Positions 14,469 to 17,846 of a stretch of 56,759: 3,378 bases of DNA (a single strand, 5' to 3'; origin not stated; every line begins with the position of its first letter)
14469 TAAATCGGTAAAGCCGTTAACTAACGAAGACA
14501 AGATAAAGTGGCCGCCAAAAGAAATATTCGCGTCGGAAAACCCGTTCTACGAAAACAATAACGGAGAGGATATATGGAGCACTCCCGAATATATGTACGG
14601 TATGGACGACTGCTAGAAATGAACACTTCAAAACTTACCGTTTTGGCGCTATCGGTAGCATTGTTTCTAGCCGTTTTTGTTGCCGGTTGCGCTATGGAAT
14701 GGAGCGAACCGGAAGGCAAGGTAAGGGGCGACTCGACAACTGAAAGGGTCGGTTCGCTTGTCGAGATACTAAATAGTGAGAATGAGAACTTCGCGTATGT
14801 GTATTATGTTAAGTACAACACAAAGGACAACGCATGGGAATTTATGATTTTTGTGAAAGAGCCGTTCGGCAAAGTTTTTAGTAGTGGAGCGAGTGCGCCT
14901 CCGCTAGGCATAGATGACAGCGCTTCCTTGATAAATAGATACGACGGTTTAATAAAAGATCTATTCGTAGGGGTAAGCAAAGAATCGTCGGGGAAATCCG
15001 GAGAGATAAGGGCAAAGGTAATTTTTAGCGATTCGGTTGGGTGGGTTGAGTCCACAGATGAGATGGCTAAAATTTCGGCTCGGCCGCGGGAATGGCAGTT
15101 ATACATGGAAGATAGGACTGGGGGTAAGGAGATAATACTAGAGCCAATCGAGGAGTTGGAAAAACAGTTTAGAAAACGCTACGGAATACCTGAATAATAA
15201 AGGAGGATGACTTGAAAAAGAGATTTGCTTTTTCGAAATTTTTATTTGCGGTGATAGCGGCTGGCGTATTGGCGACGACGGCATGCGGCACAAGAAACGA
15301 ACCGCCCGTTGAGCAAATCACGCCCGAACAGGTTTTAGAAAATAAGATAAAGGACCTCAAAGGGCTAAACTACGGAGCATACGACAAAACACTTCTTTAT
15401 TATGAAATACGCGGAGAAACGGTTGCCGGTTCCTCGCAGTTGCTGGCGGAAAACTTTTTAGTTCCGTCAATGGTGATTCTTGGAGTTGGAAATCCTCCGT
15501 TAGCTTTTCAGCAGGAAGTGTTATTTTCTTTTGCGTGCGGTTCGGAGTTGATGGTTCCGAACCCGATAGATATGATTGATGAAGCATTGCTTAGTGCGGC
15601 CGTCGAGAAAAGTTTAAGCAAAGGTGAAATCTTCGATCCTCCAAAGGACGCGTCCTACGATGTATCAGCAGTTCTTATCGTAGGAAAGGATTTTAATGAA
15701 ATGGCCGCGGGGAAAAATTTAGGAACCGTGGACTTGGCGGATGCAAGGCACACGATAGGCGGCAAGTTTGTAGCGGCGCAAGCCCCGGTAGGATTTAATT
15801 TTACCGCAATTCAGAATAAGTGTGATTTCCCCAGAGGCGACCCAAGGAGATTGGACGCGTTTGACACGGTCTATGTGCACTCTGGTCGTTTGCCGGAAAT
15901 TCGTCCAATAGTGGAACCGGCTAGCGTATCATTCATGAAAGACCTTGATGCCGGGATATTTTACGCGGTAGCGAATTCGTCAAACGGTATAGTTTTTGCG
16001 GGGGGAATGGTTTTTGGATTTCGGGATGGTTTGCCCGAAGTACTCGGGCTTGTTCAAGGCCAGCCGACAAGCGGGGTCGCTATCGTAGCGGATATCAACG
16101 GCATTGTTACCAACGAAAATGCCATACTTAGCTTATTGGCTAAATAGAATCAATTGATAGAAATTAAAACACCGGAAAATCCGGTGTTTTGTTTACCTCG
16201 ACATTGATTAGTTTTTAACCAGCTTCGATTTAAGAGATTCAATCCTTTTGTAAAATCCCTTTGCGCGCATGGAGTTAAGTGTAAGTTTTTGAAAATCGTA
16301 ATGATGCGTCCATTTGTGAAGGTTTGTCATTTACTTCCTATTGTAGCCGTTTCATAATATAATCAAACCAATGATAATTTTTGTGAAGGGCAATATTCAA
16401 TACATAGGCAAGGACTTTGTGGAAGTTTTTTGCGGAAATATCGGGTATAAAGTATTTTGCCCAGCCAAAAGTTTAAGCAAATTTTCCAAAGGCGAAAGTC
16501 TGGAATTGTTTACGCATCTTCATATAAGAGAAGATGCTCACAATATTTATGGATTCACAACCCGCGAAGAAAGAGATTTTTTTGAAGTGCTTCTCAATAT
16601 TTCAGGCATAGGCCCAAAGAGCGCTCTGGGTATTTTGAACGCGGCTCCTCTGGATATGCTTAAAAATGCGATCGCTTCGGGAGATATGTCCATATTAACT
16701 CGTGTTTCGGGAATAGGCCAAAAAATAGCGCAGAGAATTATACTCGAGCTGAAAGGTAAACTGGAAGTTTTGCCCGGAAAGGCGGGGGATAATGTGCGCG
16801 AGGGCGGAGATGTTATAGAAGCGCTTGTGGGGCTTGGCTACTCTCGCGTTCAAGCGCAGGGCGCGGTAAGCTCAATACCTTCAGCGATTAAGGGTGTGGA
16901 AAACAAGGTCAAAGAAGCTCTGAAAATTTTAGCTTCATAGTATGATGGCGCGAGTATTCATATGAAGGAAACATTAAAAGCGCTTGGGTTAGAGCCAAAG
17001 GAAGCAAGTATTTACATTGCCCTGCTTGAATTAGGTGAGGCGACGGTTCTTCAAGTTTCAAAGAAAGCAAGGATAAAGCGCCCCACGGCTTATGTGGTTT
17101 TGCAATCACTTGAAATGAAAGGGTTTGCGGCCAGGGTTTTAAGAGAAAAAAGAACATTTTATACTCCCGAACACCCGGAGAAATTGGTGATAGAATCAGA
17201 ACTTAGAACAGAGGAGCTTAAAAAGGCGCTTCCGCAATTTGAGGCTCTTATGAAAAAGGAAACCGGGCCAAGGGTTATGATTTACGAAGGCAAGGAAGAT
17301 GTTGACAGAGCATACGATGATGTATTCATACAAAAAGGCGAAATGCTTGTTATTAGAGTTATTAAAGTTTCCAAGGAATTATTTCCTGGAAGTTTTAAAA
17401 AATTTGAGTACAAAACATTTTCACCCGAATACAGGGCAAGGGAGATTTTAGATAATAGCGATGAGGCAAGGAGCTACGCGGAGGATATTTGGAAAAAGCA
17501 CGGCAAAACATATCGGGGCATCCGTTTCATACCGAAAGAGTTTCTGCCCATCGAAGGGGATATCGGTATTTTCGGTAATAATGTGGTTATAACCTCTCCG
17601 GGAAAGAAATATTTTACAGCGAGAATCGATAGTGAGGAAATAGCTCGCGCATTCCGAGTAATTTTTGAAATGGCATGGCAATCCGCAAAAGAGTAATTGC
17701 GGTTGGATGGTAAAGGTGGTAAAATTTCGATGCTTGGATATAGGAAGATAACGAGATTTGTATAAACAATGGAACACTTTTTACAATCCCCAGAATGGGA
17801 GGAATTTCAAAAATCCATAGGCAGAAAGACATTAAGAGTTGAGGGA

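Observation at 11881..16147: FtsH-like AAA+ protein with a polytopic membrane domain and HExxxH instead of HExxH, co-transcribed with two lipoproteins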

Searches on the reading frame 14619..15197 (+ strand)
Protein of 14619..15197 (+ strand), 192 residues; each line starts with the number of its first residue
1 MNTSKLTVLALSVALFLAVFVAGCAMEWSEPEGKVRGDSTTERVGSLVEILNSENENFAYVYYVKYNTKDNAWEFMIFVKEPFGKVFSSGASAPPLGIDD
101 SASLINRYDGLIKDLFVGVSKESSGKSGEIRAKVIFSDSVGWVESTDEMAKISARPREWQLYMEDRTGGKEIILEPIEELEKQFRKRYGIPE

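Call 3: search_protein_families(library=pfam, proteins=[window:14619-15197:+], max_evalue=0.1)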
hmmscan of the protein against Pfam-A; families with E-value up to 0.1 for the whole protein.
window:14619-15197:+ (192 aa): 0 families

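Call 4: search_protein_families(library=ncbifam, proteins=[window:14619-15197:+], max_evalue=0.1)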
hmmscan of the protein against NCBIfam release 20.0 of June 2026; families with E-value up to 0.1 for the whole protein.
window:14619-15197:+ (192 aa): 0 families

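Call 54: find_homologous_proteins(query=A5, max_evalue=0.01)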
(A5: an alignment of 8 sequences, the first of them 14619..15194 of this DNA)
Query A5 (8 sequences) (192 aa, profile of the alignment): 12 proteins with E <= 0.01 among 3433 candidates.
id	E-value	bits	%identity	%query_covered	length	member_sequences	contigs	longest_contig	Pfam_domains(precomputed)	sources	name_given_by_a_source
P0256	3.1e-45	172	99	100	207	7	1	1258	-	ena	-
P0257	9.4e-39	151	26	28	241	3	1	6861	-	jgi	jgi:hypothetical protein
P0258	5.9e-37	145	38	14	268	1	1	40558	-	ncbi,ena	-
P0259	8.0e-29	119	34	21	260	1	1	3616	-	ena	-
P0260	6.9e-24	102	27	20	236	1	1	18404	-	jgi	-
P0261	1.1e-16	79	23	28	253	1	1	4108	-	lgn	-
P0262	2.4e-14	71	37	16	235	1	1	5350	-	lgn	-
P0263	2.5e-11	62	18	66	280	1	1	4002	-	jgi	jgi:hypothetical protein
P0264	2.6e-11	62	41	15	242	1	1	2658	-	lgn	-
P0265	1.2e-10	59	-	-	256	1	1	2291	-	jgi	jgi:hypothetical protein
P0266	2.6e-4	39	39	12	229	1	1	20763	-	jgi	jgi:hypothetical protein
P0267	3.4e-3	35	33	13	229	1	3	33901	-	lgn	-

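Call 56: find_encoding_contigs(protein=P0260, flank=6000, max_places=1)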
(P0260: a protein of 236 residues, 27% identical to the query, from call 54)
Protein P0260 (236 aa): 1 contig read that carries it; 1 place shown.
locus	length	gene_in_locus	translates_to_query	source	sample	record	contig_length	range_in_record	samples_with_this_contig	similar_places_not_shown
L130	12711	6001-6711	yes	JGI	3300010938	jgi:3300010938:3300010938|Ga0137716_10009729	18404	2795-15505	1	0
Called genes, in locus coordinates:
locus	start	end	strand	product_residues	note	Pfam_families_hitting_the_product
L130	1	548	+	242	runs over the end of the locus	PF00092:VWA, PF13519:VWA_2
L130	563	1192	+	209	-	-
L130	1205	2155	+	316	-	PF00092:VWA (weak), PF13519:VWA_2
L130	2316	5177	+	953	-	PF00004:AAA, PF01434:Peptidase_M41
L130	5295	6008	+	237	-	-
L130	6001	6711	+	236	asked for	-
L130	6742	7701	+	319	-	PF02195:ParB_N, PF17762:HTH_ParB, PF23552:ParB_C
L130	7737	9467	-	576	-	PF13328:HD_4, PF01966:HD, PF13291:ACT_4 (faint), PF04607:RelA_SpoT, PF02824:TGS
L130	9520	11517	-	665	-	PF01751:Toprim, PF01131:Topoisom_bac, PF01396:Zn_ribbon_Top1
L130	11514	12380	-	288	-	PF02481:DNA_processg_A, PF17782:WHD_DprA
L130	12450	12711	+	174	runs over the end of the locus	PF04350:PilO (weak)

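Call 57: find_encoding_contigs(protein=P0266, flank=6000, max_places=1)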
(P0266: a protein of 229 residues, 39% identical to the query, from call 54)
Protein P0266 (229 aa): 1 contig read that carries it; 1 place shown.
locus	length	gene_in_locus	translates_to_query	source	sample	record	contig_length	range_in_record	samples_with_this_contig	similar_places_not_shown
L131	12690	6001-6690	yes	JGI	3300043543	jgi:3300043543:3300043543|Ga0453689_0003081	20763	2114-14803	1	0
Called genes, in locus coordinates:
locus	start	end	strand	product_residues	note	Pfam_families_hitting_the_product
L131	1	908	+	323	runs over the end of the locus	PF00092:VWA, PF13519:VWA_2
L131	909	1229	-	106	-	-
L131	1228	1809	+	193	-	PF20803:PaaX_M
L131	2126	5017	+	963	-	PF00004:AAA, PF01434:Peptidase_M41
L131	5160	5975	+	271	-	-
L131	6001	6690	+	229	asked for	-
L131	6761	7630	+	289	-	PF02195:ParB_N, PF17762:HTH_ParB, PF23552:ParB_C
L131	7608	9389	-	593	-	PF13328:HD_4, PF01966:HD, PF04607:RelA_SpoT, PF02824:TGS, PF13291:ACT_4 (weak)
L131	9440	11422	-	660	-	PF01751:Toprim, PF01131:Topoisom_bac, PF01396:Zn_ribbon_Top1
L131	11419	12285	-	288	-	PF02481:DNA_processg_A, PF17782:WHD_DprA (weak)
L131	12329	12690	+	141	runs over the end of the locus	-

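Call 58: find_encoding_contigs(protein=P0263, flank=6000, max_places=1)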
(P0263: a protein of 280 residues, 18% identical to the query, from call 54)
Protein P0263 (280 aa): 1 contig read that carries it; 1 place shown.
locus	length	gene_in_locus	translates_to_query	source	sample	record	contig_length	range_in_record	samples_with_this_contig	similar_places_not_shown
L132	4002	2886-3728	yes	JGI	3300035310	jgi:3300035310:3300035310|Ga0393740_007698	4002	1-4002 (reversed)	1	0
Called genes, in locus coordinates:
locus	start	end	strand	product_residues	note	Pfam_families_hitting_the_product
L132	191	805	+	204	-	PF07690:MFS_1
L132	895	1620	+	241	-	PF10988:DUF2807 (weak)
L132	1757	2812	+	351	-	PF13384:HTH_23 (weak), PF13518:HTH_28 (faint), PF13565:HTH_32 (weak), PF00665:rve (faint), PF13683:rve_3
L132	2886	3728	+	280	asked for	-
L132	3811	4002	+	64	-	?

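Call 59: find_encoding_contigs(protein=P0262, flank=6000, max_places=1)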
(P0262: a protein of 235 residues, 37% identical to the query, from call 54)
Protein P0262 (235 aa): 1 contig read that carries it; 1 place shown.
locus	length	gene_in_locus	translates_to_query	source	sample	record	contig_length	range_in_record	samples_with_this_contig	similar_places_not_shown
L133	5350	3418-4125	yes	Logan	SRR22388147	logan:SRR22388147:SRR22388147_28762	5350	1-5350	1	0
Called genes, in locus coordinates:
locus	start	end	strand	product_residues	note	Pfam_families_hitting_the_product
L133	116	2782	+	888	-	PF00004:AAA, PF01434:Peptidase_M41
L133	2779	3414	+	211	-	-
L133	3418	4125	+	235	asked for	-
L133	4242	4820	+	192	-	PF01330:RuvA_N, PF14520:HHH_5, PF07499:RuvA_C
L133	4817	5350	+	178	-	?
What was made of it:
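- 14619..15197 (+): LP1: a 192-aa lipoprotein (lipobox VAGC, Cys24 at 14688-14690) carrying a novel exported domain of about 150 aa. It is the conserved partner of the clade. 3 of 4 looked up lie next to an AAA-M41 gene (calls 56-59).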

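Call 69: predict_structure(alignment_id=A6)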
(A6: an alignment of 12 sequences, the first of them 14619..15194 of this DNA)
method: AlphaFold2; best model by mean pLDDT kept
length: 192 residues; sequences in the alignment: 12
mean_pLDDT: 61.5   pTM: 0.49
mean pLDDT of the five models: 61.5, 50.1, 49.6, 49.1, 48.3
residues with pLDDT >= 90: 0; 70-90: 68; 50-70: 61; < 50: 63
segments of 3 or more residues with pLDDT < 50: 25-31, 82-96, 148-151, 156-181, 183-185, 187-192
pLDDT, mean of each block of 10 residues (from residue 1): 74 82 51 73 81 76 67 68 44 50 69 78 67 61 51 48 39 43 47 45
secondary structure, 60 per line:
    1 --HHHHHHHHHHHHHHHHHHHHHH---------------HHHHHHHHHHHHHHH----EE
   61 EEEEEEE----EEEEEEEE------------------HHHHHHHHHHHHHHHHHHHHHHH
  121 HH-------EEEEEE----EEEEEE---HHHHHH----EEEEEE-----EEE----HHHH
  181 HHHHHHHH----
elements in order: H3-24 H40-54 E59-67 E72-79 H98-122 E130-135 E140-145 H149-154 E159-164 E170-172 H177-188

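Call 72: search_protein_families(library=padloc, proteins=[window:14619-15197:+], max_evalue=0.01)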
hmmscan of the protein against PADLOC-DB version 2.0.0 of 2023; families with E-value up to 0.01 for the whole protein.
window:14619-15197:+ (192 aa): 0 families

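Call 73: search_protein_families(library=pfam, proteins=[L130:5295-6008:+, L130:6001-6711:+], max_evalue=0.1)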
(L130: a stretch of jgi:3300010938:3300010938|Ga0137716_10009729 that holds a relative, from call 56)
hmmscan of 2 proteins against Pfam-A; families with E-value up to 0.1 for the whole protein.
L130:5295-6008:+ (237 aa): 0 families

L130:6001-6711:+ (236 aa): 0 families

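Call 74: fold_search(model_id=the predicted structure, library=pdb)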
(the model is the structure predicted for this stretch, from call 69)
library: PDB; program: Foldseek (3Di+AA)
matches with E <= 10: 535; with E <= 0.001: 0
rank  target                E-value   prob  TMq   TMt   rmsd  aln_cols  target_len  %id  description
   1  5i6e                  4.9e-02  0.13  0.18  0.08  14.2       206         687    9  Crystal structure of the central domain of yeast acetyl-CoA carboxylase (released 2016-04-20)
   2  5trc_B                7.0e-02  0.15  0.19  0.12  14.1       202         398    9  Crystal structure of phosphorylated AC3-AC5 domains of yeast acetyl-CoA carboxylase (released 2016-12-07)
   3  5csl_B                1.6e-01  0.09  0.19  0.03  13.8       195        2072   10  Crystal structure of the 500 kD yeast acetyl-CoA carboxylase holoenzyme dimer (released 2015-10-28)
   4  5csk_A                1.9e-01  0.10  0.21  0.04  11.2       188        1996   11  Crystal structure of yeast acetyl-CoA carboxylase, unbiotinylated (released 2015-10-28)
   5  5csk_B                2.5e-01  0.08  0.19  0.04  11.8       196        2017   10  Crystal structure of yeast acetyl-CoA carboxylase, unbiotinylated (released 2015-10-28)
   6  8g3a_D                4.5e-01  0.10  0.15  0.09  15.9       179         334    5  BceAB-S nucleotide free TM state 1 (released 2023-06-21)
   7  6rh7_A                6.0e-01  0.07  0.14  0.12  20.8       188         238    7  Revisiting pH-gated conformational switch. Complex HK853 mutant H260A -RR468 mutant D53A pH 7.5 (released 2020-02-19)
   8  6rgy_A                6.4e-01  0.06  0.15  0.13  21.4       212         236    6  Revisiting pH-gated conformational switch. Complex HK853-RR468 pH 7.5 (released 2020-02-19)
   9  6rh8_A                7.2e-01  0.05  0.13  0.11  21.4       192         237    6  Revisiting pH-gated conformational switch. Complex HK853 mutant H260A -RR468 mutant D53A pH 5.3 (released 2020-02-19)
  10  5i6f_A                7.7e-01  0.04  0.17  0.05  13.7       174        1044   12  Crystal structure of C-terminal variant 1 of Chaetomium thermophilum acetyl-CoA carboxylase (released 2016-04-20)
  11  6rfv_B                8.6e-01  0.02  0.10  0.09  15.3       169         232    5  Revisiting pH-gated conformational switch. Complex HK853-RR468 pH 7 (released 2020-02-19)
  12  8y9b_B                9.2e-01  0.14  0.22  0.04   4.7        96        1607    8  TcdB1 in complex with mini-binder (released 2024-08-28)
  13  7elf_A                9.2e-01  0.10  0.17  0.12  13.3        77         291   14  Nitrilase-Like Protein Nit2 from Kluyve-romyces lactis (released 2022-04-13)
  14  7elf_C                9.2e-01  0.10  0.17  0.12   9.7        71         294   10  Nitrilase-Like Protein Nit2 from Kluyve-romyces lactis (released 2022-04-13)
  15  4biy_A                9.2e-01  0.05  0.15  0.13  21.1       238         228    9  Crystal structure of CpxAHDC (monoclinic form 2) (released 2014-02-12)
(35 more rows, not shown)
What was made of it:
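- The LP1 model is poor (pLDDT 61) and matches nothing (calls 69, 74), so its role is guesswork.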

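Call 76: search_solved_structures(query=A6, max_evalue=1)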
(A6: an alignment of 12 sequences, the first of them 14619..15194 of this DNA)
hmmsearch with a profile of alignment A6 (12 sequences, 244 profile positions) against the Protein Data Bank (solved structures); distinct sequences matched with E-value up to 1: 4.
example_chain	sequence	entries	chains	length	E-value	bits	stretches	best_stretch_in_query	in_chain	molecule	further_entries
6all_A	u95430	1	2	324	0.068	15.6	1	10-47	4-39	Fe(3+)-citrate-binding protein yfmC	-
6t0q_A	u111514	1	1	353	0.33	13.3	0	140-181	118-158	Lectin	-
6kbj_A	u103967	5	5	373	0.34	13.3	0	140-181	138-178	Lectin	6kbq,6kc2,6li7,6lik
6t1d_A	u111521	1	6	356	0.34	13.3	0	140-181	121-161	Lectin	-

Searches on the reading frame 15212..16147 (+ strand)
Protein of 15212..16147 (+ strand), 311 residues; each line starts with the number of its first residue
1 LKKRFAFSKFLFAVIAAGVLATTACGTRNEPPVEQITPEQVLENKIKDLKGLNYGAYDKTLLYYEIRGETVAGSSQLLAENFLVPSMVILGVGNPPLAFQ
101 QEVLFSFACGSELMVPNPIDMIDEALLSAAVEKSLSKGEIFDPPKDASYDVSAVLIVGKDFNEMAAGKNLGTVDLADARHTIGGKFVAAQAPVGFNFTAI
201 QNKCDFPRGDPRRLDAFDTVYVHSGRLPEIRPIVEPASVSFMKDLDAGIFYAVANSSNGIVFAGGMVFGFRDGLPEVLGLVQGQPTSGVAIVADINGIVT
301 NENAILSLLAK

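Call 3: search_protein_families(library=pfam, proteins=[window:15212-16147:+], max_evalue=0.1)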
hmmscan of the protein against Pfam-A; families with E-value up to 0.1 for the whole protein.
window:15212-16147:+ (311 aa): 0 families

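Call 4: search_protein_families(library=ncbifam, proteins=[window:15212-16147:+], max_evalue=0.1)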
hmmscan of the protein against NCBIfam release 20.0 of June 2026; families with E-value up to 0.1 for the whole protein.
window:15212-16147:+ (311 aa): 0 families

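Call 31: find_homologous_proteins(query=window:15212-16144:+, max_evalue=0.01)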
Query window:15212-16144:+ (311 aa): 1 proteins with E <= 0.01 among 6948 candidates.
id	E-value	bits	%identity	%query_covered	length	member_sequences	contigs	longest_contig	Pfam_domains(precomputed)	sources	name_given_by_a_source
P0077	2.4e-199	679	100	100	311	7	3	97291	-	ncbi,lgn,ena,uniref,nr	ncbi:MAG: hypothetical protein A2827_02790 [Candidatus Spechtbacteria bacterium RIFCSPHIGHO2_01_FULL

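Call 72: search_protein_families(library=padloc, proteins=[window:15212-16147:+], max_evalue=0.01)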
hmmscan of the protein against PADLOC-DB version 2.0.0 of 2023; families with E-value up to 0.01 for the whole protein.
window:15212-16147:+ (311 aa): 0 families

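Call 75: search_solved_structures(query=window:15212-16144:+, max_evalue=1)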
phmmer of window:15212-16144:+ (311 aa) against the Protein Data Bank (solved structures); distinct sequences matched with E-value up to 1: 1.
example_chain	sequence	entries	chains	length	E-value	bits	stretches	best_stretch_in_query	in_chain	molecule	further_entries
8b6a_A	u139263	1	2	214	0.66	12.7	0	2-81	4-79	Conserved hypothetical lipoprotein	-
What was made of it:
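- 15212..16147 (+): LP2: a 311-aa lipoprotein (TTG start, Cys25 at 15284-15286). It is lineage-specific and has no known domain. No Pfam, NCBIfam or PDB hit (calls 3, 4, 75).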

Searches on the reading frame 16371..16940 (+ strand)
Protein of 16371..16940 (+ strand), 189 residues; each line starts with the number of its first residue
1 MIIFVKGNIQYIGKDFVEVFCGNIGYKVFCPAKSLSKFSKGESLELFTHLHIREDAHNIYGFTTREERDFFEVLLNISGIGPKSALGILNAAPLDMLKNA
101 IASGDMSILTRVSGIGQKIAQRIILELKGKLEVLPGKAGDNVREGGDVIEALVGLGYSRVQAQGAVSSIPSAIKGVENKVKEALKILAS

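Call 33: search_protein_families(library=pfam, proteins=[window:16371-16940:+], max_evalue=0.0001)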
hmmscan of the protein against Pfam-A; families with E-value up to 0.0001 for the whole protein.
window:16371-16940:+ (189 aa): 3 families
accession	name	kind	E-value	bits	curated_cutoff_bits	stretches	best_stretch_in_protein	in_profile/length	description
PF01330.27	RuvA_N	-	5.1e-18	65.4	23.6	1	1-61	1-61/61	RuvA N terminal domain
PF14520.12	HHH_5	-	2.6e-14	53.9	27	1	71-128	1-56/57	Helix-hairpin-helix domain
PF07499.19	RuvA_C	-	5.9e-09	36.7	24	1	146-187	4-46/47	RuvA, C-terminal domain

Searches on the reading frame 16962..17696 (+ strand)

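Call 33: search_protein_families(library=pfam, proteins=[window:16962-17696:+], max_evalue=0.0001)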
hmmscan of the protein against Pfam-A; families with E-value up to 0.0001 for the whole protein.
window:16962-17696:+ (244 aa): 1 family
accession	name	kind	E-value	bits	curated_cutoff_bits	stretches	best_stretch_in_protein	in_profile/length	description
PF01978.25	TrmB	-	3.4e-16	59.3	25.6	1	5-73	1-68/68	Sugar-specific transcriptional regulator TrmB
